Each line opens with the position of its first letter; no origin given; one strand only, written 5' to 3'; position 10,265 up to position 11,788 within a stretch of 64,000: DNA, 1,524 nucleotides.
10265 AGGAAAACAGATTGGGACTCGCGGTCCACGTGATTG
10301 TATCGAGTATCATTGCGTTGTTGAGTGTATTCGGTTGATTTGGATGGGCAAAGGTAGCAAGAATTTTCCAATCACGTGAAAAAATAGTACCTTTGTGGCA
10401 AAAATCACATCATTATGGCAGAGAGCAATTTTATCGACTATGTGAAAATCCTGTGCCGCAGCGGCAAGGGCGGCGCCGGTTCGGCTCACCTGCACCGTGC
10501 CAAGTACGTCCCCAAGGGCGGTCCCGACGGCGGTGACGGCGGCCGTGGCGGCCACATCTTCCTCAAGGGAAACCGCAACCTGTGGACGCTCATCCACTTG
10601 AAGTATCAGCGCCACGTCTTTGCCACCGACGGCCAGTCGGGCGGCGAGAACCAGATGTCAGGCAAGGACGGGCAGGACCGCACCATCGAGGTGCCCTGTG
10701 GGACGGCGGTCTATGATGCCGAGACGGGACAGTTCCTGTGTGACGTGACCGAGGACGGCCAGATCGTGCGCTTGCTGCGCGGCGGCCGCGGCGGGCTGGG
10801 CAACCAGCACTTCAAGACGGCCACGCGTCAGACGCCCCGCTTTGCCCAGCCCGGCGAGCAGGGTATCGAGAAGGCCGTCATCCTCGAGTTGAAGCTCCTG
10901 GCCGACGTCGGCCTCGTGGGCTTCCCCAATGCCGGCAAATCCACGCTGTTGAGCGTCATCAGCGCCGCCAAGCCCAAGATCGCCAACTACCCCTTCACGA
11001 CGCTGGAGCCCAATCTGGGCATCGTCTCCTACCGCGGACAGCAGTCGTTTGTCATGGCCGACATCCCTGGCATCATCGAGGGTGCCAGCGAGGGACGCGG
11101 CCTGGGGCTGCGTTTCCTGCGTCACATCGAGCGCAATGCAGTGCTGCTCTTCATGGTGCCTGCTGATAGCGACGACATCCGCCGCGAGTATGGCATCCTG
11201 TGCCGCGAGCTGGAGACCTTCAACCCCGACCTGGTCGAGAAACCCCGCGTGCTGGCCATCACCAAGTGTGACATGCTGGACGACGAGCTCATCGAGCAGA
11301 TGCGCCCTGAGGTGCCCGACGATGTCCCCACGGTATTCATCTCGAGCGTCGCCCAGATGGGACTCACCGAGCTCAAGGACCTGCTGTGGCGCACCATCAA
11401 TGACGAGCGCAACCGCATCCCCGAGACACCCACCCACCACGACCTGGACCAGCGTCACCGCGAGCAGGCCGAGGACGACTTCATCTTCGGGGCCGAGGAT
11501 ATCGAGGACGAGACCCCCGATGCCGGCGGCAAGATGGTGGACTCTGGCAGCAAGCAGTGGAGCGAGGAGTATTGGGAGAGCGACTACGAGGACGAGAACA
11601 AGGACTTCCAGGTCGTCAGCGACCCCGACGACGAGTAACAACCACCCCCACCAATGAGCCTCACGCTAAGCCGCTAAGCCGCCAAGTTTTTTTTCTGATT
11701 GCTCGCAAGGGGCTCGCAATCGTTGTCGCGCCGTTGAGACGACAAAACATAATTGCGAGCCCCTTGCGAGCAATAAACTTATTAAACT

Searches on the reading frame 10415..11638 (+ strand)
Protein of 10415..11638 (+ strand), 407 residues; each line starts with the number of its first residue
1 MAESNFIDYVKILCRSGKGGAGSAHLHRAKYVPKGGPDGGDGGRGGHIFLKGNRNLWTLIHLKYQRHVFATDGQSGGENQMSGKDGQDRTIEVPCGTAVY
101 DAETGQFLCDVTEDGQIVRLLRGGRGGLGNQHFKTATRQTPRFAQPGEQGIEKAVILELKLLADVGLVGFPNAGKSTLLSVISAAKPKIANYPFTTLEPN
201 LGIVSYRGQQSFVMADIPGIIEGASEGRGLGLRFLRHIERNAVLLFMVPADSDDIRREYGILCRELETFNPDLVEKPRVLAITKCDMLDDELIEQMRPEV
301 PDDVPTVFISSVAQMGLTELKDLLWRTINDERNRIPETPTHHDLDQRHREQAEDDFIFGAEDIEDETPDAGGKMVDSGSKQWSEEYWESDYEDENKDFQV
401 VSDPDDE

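Call 45: search_protein_families(library=pfam, proteins=[window:10415-11638:+], max_evalue=0.0001)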
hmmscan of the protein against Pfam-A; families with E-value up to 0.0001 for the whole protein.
window:10415-11638:+ (407 aa): 3 families
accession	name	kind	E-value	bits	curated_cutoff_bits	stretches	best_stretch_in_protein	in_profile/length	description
PF01018.28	GTP1_OBG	-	1.8e-58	197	27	1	7-161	1-155/155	GTP1/OBG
PF01926.29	MMR_HSR1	-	3.8e-24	85.4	21.9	1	164-284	1-113/113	50S ribosome-binding GTPase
PF02421.24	FeoB_N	-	2.6e-11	43.7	27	1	165-322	3-154/156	Ferrous iron transport protein B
